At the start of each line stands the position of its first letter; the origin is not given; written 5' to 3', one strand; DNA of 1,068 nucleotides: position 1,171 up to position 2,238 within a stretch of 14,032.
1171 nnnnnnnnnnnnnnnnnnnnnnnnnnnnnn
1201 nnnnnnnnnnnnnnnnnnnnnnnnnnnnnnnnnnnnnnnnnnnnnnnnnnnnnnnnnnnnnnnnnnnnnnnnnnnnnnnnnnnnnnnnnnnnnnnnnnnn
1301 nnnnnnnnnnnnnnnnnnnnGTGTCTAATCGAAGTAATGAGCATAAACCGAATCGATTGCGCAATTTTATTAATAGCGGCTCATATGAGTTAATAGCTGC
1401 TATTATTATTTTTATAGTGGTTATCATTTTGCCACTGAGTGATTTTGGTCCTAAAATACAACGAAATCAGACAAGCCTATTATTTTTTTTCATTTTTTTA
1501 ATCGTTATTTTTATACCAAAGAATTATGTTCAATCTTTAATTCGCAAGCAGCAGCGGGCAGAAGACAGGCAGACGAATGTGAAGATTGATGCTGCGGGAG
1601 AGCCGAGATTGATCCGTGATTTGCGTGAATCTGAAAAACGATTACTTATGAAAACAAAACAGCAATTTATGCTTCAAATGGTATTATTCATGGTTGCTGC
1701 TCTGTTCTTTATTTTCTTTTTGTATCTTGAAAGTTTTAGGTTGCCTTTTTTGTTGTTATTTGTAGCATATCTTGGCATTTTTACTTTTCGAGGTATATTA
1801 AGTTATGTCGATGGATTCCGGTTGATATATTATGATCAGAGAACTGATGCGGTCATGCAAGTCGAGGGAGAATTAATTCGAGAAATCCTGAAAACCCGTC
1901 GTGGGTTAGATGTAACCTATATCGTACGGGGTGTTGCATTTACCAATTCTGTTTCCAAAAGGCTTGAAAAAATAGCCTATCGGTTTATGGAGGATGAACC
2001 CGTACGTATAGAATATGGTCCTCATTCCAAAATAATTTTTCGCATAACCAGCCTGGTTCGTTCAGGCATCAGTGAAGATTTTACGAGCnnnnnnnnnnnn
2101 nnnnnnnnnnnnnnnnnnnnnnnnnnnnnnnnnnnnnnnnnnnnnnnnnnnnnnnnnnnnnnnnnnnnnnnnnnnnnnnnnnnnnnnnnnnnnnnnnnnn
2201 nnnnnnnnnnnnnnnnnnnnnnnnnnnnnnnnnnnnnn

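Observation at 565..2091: Tandem paralogs with a 4-TM core, a conserved charged loop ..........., and a C-terminal beta-rich domain (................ ... VRGxxF ... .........)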

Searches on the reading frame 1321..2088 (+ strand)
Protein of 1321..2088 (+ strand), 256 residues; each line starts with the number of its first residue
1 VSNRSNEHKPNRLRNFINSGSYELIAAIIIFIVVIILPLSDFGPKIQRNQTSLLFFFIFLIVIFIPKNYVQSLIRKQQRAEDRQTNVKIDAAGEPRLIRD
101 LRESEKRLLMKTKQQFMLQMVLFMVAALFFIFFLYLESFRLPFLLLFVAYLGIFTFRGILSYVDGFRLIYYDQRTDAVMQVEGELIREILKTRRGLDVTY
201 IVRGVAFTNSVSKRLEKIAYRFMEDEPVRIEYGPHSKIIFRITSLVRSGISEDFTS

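Call 4: search_protein_families(library=pfam, proteins=[window:1321-2088:+], max_evalue=1)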
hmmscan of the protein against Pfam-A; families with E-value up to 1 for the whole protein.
window:1321-2088:+ (256 aa): 11 families
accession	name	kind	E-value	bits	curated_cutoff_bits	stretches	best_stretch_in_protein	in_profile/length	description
PF13567.11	DUF4131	-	0.0099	16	31.6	1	120-233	9-121/165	Domain of unknown function (DUF4131)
PF04932.20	Wzy_C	-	0.013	15.7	31.7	1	121-163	19-59/149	O-Antigen ligase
PF03176.21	MMPL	-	0.023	14.1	20.5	1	83-165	119-193/333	MMPL family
PF16883.10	DUF5080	-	0.064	13.7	27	1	13-78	113-178/204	Domain of unknown function (DUF5080)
PF22503.1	DUF6992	-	0.16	12.6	27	1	182-214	65-97/122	Family of unknown function (DUF6992)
PF13789.11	DUF4181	-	0.21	12.5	25.4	0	28-66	36-75/108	Domain of unknown function (DUF4181)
PF00335.26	Tetraspanin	-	0.3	11.1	32.1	1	22-65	43-88/225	Tetraspanin family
PF00001.26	7tm_1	-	0.5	10.2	30.5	1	51-134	157-217/260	7 transmembrane receptor (rhodopsin family)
PF12420.13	DUF3671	-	0.76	9.6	34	1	24-65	161-203/223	Fam-L, Fam-M like protein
PF00122.25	E1-E2_ATPase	-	0.84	9.6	28.1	0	8-67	106-161/181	E1-E2 ATPase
PF04977.20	DivIC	-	0.92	9.8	28.9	1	54-91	1-38/80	Septum formation initiator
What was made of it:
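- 1666..1809 (+): B: TM3 (aa 116-136) and TM4 (aa 141-163). Together with the start of the barrel, this region aligns in register to Pfam DUF4131 positions 9-121 at a sub-threshold score (call 4).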

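Call 6: search_protein_families(library=ncbifam, proteins=[window:1321-2088:+], max_evalue=1)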
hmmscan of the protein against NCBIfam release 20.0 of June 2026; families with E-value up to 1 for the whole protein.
window:1321-2088:+ (256 aa): 2 families
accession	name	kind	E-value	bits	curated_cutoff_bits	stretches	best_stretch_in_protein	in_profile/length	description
NF033796.1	selen_YedE_FdhT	exception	0.0075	15.5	350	1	108-180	183-255/387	selenium metabolism membrane protein YedE/FdhT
NF041560.1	T6SS_Burk_ExIF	subfamily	0.31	10.7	90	0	25-65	138-178/234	putative type VI secretion system effector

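Call 7: search_protein_families(library=padloc, proteins=[window:1321-2088:+], max_evalue=1)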
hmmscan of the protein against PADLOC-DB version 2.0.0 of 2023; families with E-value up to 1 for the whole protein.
window:1321-2088:+ (256 aa): 2 families
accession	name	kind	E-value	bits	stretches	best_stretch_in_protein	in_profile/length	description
PDLC01226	Cas12_x2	-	0.0064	13.1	1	62-117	412-467/549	CAS-V-F; effector__SPE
PDLC02365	PycTM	-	0.84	7.9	1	25-71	29-72/165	-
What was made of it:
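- On Known anti-phage defence systems (PADLOC-DB 2.0): B has only noise: Cas12 at E 0.0064 over 56 aa, and PycTM at E 0.84 (call 7).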

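Call 8: search_protein_families(library=phrogs, proteins=[window:1321-2088:+], max_evalue=1)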
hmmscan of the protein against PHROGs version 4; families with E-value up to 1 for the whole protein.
window:1321-2088:+ (256 aa): 1 family
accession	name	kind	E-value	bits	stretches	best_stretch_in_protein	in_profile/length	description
phrog_7312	-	unknown function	0.039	14.5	1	27-69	91-133/189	-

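Call 17: search_protein_representatives(protein=window:1321-2088:+)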
Query: 256 residues. Proteins with E-value up to 0.001 (for the whole library): 23; up to 1e-10: 8; up to 1e-30: 2. The best 23 are listed.
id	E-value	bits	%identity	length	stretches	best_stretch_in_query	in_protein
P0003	1.2e-148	509.4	100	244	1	13-256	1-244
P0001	1.6e-36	142.5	36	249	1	11-251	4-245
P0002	1.9e-24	103.0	36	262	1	12-253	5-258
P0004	1.8e-16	76.9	34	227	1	73-246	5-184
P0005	2.8e-15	73.0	31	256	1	55-253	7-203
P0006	1.0e-12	64.6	28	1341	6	155-208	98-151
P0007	2.6e-12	63.3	35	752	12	8-43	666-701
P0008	9.5e-11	58.2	29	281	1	25-242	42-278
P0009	1.2e-09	54.6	30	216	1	52-243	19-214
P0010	3.4e-08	49.8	26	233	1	52-242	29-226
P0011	1.7e-07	47.5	29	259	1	31-241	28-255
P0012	1.1e-06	44.8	31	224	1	52-245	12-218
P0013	1.5e-06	44.4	29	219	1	55-243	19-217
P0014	2.1e-06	43.9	26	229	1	51-246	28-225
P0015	3.2e-06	43.3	28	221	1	60-243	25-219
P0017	8.2e-06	42.0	25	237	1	30-242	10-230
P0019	3.1e-05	40.1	29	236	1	57-242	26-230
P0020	1.1e-04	38.3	29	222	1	54-242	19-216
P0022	4.7e-04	36.3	28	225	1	47-240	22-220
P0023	7.5e-04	35.6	29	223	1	53-247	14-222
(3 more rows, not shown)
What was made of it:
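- Tried and rejected: P0006 and P0007 from the representative search (call 17).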

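Call 21: find_homologous_proteins(query=A1)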
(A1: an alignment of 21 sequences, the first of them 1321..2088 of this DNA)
Query A1 (21 sequences) (256 aa, profile of the alignment): 11 proteins with E <= 0.001 among 8000 candidates.
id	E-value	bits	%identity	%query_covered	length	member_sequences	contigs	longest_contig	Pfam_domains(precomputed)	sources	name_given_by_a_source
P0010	1.6e-70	255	25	74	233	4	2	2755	-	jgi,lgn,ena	-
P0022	4.3e-64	234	24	87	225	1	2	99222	PF13567.12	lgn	-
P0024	3.9e-61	224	28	72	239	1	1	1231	-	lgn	-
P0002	2.9e-55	205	35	95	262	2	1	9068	-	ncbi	-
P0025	1.3e-52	197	25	73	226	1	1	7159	-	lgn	-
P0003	2.9e-51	192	100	95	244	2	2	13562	-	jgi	-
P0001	3.1e-50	189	35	94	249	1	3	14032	-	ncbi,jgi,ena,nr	ncbi:MAG TPA: hypothetical protein PKL83_00905 [bacterium]|nr:hypothetical protein [bacterium]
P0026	3.3e-46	176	21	66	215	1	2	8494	-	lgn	-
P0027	2.9e-43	166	26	66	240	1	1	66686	-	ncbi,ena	-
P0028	1.2e-32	131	21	88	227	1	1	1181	-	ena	-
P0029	8.9e-24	102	30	43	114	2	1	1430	-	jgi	-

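Call 22: search_protein_families(library=pfam, alignment_id=A1, max_evalue=0.1)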
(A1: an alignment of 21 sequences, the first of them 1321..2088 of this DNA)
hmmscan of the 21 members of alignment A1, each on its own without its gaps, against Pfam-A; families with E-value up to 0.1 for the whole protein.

A. member 1, window:1321-2088:+ (256 aa): 4 families
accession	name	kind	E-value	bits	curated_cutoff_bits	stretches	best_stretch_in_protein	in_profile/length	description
PF13567.11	DUF4131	-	0.0099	16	31.6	1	120-233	9-121/165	Domain of unknown function (DUF4131)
PF04932.20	Wzy_C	-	0.013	15.7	31.7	0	121-163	19-59/149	O-Antigen ligase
PF03176.21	MMPL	-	0.023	14.1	20.5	1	83-165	119-193/333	MMPL family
PF16883.10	DUF5080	-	0.064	13.7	27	1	13-78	113-178/204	Domain of unknown function (DUF5080)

B. families by the number of members that match (of 21 scanned): 28 families (the first 25 are shown)
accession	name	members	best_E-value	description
PF13567.11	DUF4131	8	4.2e-06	Domain of unknown function (DUF4131)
PF03706.18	LPG_synthase_TM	3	0.0012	Lysylphosphatidylglycerol synthase TM region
PF15204.11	KKLCAg1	1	0.00027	Kita-kyushu lung cancer antigen 1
PF15102.11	TMEM154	1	0.0026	TMEM154 protein family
PF01577.22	Peptidase_S30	1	0.0027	Potyvirus P1 protease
PF03419.18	Peptidase_U4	1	0.0046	Sporulation factor SpoIIGA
PF04756.19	OST3_OST6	1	0.0053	OST3 / OST6 family, transporter family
PF21844.1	DUF6903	1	0.0072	Family of unknown function (DUF6903)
PF01956.21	EMC3_TMCO1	1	0.0082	Integral membrane protein EMC3/TMCO1-like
PF01306.25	LacY_symp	1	0.0092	LacY proton/sugar symporter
PF13301.11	DUF4079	1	0.012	Protein of unknown function (DUF4079)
PF04932.20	Wzy_C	1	0.013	O-Antigen ligase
PF08229.16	SHR3_chaperone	1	0.015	ER membrane protein SH3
PF20040.4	DUF6442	1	0.017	Family of unknown function (DUF6442)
PF17394.7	KleE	1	0.018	Uncharacterized KleE stable inheritance protein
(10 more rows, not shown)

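Call 23: search_solved_structures(query=A1, max_evalue=10)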
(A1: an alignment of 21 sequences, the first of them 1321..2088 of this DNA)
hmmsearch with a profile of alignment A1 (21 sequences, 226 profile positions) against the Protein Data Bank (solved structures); distinct sequences matched with E-value up to 10: 11.
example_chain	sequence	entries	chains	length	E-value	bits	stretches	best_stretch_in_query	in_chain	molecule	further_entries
4afl_A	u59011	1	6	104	0.31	13.7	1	39-85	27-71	INHIBITOR OF GROWTH PROTEIN 4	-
3r12_A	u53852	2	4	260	0.38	13.4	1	141-170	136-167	Deoxyribose-phosphate aldolase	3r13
8ipt_C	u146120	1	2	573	0.52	13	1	68-141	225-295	ABC transporter, CydDC cysteine exporter (CydDC-E) family, permease/ATP-binding protein Cy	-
7zd5_C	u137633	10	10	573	0.56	12.9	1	68-141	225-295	ATP-binding/permease protein CydC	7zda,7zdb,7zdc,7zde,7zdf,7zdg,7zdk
7zds_C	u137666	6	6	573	0.56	12.9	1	68-141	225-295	ATP-binding/permease protein CydC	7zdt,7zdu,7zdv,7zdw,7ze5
8ips_A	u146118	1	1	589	0.7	12.6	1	68-141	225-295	ABC transporter, CydDC cysteine exporter (CydDC-E) family, permease/ATP-binding protein Cy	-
7zdr_C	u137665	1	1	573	0.73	12.5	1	68-141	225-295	ATP-binding/permease protein CydC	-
9tby_C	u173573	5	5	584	0.81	12.3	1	68-141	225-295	Glutathione/L-cysteine transport system ATP-binding/permease protein CydC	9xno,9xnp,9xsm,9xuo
8g3a_D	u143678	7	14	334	4.3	10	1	88-154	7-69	Sensor protein BceS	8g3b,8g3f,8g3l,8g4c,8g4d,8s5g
6s7p_A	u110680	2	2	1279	4.4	9.9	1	14-139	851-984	Phosphatidylcholine translocator ABCB4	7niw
7niu_A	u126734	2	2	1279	4.4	9.9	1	14-139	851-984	Isoform 2 of Phosphatidylcholine translocator ABCB4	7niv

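Call 25: find_encoding_contigs(protein=P0022, flank=8000, max_places=3)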
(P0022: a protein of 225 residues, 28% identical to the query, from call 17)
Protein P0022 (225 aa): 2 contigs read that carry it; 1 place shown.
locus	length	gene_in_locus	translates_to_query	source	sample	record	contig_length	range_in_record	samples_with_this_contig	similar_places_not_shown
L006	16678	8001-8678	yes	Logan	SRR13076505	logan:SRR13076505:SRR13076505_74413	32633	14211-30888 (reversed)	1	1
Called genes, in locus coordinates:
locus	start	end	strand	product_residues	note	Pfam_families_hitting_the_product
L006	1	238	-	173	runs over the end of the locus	PF13302:Acetyltransf_3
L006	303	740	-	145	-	PF00011:HSP20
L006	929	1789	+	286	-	PF08308:PEGA (faint), PF06347:SH3_4 (weak), PF08239:SH3_3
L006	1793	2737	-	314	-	PF01040:UbiA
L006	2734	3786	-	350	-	PF00953:Glycos_transf_4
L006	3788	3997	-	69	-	-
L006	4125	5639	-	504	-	PF13231:PMT_2 (weak), PF27757:Competence-induced_Ccs4_N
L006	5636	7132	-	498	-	PF13632:Glyco_trans_2_3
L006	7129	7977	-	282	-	PF01026:TatD_DNase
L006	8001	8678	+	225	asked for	PF13567:DUF4131 (faint)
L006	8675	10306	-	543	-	PF00118:Cpn60_TCP1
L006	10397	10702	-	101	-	PF00166:Cpn10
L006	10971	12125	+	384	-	PF00963:Cohesin (weak), PF00801:PKD (weak), PF18911:PKD_4 (weak)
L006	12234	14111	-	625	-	PF00009:GTP_EFTU, PF00679:EFG_C, PF06421:LepA_C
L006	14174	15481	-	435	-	PF02844:GARS_N, PF01071:GARS_A, PF02843:GARS_C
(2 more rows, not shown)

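Call 26: find_encoding_contigs(protein=P0027, flank=8000, max_places=3)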
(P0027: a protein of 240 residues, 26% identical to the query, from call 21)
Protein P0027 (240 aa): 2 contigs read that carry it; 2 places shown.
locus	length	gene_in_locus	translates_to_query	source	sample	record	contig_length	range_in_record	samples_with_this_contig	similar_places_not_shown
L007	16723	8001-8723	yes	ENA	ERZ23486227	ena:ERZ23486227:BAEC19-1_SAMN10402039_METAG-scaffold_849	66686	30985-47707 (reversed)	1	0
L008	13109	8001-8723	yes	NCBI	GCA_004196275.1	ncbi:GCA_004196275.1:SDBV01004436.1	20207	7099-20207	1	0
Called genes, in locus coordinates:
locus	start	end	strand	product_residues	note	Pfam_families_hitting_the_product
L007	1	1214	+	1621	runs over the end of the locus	PF01835:MG2 (faint), PF13205:Big_5 (weak), PF11974:bMG3 (faint), PF07703:A2M_BRD, PF00207:A2M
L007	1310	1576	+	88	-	-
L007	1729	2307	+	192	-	-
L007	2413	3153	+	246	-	PF00005:ABC_tran, PF02463:SMC_N (faint)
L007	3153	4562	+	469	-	PF19295:SufBD_N, PF01458:SUFBD_core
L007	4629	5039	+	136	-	-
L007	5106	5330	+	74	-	-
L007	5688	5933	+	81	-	-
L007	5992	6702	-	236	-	PF00925:GTP_cyclohydro2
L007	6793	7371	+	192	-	PF01458:SUFBD_core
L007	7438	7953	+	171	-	-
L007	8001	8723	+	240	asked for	-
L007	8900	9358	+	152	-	-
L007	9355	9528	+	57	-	-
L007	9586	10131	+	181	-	PF02525:Flavodoxin_2, PF03358:FMN_red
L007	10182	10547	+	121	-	-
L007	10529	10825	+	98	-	-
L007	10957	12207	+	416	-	PF00266:Aminotran_5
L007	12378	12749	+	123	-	PF01592:NifU_N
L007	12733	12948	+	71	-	PF13459:Fer4_15, PF13370:Fer4_13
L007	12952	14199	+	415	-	PF07992:Pyr_redox_2, PF13738:Pyr_redox_3 (weak), PF00070:Pyr_redox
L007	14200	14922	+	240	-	PF01988:VIT1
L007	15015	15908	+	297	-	-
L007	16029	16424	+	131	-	PF00072:Response_reg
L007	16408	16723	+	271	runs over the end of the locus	PF16285:DUF4931_N (weak), PF01087:GalP_UDP_transf (weak)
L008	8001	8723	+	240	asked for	-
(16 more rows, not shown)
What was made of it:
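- In L007 the tandem copies are in different frames (call 26).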

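Call 28: find_encoding_contigs(protein=P0004, flank=8000, max_places=4)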
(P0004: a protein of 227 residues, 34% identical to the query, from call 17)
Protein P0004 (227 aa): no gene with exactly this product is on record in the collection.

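Call 29: find_encoding_contigs(protein=P0005, flank=8000, max_places=4)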
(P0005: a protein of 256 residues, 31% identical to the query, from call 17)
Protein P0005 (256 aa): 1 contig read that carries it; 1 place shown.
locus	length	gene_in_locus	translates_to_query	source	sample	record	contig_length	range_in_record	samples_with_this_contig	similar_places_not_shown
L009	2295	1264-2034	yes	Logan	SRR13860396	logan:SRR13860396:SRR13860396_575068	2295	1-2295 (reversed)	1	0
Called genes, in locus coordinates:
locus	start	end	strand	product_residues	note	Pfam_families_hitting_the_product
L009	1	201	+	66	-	?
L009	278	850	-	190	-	-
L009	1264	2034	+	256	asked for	-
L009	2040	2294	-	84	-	?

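Call 36: find_related_loci(query=A3, collection=genome_contigs, flank=6000)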
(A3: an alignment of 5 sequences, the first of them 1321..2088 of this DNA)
Query A3 (256 aa) in genome_contigs; peptide patterns used: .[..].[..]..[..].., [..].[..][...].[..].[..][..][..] (x = any residue, [..] = any of these).
32 stretches matched a pattern; 1 encode a relative of the query (tblastn E <= 1e-3); 1 distinct loci.
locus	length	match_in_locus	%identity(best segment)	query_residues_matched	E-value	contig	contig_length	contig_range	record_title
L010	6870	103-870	35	12-255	2e-27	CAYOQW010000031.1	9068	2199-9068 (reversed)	MAG TPA_asm: uncultured Candidatus Saccharibacteria bacterium isolate SRP142039_co1_374 genome assembly, contig: NODE_72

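Call 37: predict_structure(alignment_id=A2)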
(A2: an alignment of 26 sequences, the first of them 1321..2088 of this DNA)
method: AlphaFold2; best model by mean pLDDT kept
length: 256 residues; sequences in the alignment: 26
mean_pLDDT: 86.0   pTM: 0.78
mean pLDDT of the five models: 86.0, 85.9, 85.4, 84.8, 84.4
residues with pLDDT >= 90: 119; 70-90: 119; 50-70: 15; < 50: 3
segments of 3 or more residues with pLDDT < 50: 1-3
pLDDT, mean of each block of 10 residues (from residue 1): 53 72 80 76 76 77 75 82 84 93 97 92 87 78 80 87 93 98 93 92 94 94 95 98 97 95
secondary structure, 60 per line:
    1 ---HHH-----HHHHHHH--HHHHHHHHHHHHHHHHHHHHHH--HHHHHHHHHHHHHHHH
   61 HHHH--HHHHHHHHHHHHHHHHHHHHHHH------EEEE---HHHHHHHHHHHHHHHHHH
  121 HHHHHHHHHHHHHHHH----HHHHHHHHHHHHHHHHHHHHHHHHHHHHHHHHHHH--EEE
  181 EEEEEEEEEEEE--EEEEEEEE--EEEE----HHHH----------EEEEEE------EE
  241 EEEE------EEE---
elements in order: H12-18 H21-42 H45-64 H67-89 E96-99 H103-136 H141-175 E178-192 E195-202 E205-208 H213-216 E227-232 E239-244 E251-253
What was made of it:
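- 1321..2091 (+): Gene B, 256 aa: the second tandem paralog, with a GTG start. Full-length AlphaFold2 model at pLDDT 86, pTM 0.78 (call 37).
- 1828..2058 (+): B: C-terminal OB-fold barrel (aa 170-246). Strands 178-192, 195-202 and 205-208, helix 213-216, strands 227-232 and 239-244 (call 37).
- On OB-fold superfamily (fold level): B's tail is equivalent (call 37).
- On DUF4131 / ComEC N-terminal module (PF13567): TM3-TM4 followed by the OB barrel (call 37).
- Strand 96-99 of B is the only strand outside the C-terminal domain, so it must pair with that domain (call 37).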

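Call 56: find_related_loci(query=A3, collection=metagenome_contigs, flank=6000)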
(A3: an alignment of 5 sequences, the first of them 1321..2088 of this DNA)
Query A3 (256 aa) in metagenome_contigs; peptide patterns used: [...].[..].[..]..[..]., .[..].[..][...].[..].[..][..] (x = any residue, [..] = any of these).
70 stretches matched a pattern; 2 encode a relative of the query (tblastn E <= 1e-3); 2 distinct loci.
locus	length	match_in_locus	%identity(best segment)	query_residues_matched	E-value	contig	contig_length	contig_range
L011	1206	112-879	35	12-255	2e-28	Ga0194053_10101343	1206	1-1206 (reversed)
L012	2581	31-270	39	168-247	3e-14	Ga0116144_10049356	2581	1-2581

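Call 57: find_related_loci(query=A3, collection=viral_contigs, flank=6000)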
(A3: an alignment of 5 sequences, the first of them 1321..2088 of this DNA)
Query A3 (256 aa) in viral_contigs; peptide patterns used: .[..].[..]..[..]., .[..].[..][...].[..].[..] (x = any residue, [..] = any of these).
23 stretches matched a pattern, but none encodes a relative of the query by tblastn (E <= 1e-3).
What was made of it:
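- Tried and rejected: Scans for relatives of the A/B subfamily in GTDB genomes, JGI metagenomes and IMG/VR (calls 36, 56, 57).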

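Call 63: find_encoding_contigs(protein=P0008, flank=5000, max_places=2)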
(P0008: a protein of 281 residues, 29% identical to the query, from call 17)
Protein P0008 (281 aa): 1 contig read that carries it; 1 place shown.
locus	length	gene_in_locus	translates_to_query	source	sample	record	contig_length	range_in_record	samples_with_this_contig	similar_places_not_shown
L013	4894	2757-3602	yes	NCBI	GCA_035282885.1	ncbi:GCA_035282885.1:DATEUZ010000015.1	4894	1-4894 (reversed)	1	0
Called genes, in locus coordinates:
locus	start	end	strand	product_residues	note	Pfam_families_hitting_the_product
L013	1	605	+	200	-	?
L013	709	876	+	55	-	-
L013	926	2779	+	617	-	-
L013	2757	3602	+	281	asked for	-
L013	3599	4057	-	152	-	-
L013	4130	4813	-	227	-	-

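Call 64: find_encoding_contigs(protein=P0023, flank=5000, max_places=2)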
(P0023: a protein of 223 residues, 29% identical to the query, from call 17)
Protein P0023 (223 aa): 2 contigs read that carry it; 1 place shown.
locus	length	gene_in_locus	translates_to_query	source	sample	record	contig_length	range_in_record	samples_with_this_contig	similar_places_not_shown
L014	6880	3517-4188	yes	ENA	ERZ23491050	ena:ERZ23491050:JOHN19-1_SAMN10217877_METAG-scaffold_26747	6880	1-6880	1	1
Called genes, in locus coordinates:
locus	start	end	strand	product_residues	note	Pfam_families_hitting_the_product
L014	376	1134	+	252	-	PF07501:G5, PF06725:3D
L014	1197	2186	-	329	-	PF00768:Peptidase_S11, PF13354:Beta-lactamase2 (weak)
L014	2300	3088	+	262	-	PF00398:RrnaAD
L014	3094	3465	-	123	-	-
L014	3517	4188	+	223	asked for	-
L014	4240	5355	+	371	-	PF02646:RmuC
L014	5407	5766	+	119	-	PF01035:DNA_binding_1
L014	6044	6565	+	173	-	-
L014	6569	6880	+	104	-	?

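Call 65: find_encoding_contigs(protein=P0025, flank=5000, max_places=2)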
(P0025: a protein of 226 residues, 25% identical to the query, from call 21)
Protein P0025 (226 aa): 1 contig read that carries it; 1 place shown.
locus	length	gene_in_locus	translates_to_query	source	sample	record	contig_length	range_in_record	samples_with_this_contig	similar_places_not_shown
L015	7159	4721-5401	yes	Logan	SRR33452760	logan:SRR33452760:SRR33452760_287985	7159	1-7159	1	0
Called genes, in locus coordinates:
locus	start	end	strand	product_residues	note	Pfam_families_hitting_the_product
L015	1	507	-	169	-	?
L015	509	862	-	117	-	-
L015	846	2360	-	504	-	PF13231:PMT_2 (weak), PF27757:Competence-induced_Ccs4_N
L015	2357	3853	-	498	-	PF13632:Glyco_trans_2_3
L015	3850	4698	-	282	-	PF01026:TatD_DNase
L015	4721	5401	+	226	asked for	-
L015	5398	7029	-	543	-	PF00118:Cpn60_TCP1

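Call 66: find_encoding_contigs(protein=P0026, flank=5000, max_places=2)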
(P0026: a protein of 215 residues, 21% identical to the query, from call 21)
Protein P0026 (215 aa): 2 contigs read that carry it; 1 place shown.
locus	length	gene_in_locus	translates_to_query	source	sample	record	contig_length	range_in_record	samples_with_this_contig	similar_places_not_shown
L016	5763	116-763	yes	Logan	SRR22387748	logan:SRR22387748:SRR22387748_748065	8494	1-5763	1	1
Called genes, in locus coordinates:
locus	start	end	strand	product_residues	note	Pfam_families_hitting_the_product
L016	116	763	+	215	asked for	-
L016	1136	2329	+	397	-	PF04851:ResIII, PF00270:DEAD, PF00271:Helicase_C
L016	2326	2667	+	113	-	-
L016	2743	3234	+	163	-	PF17210:SdrD_B (faint), PF13620:CarboxypepD_reg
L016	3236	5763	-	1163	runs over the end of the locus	PF07963:N_methyl (weak)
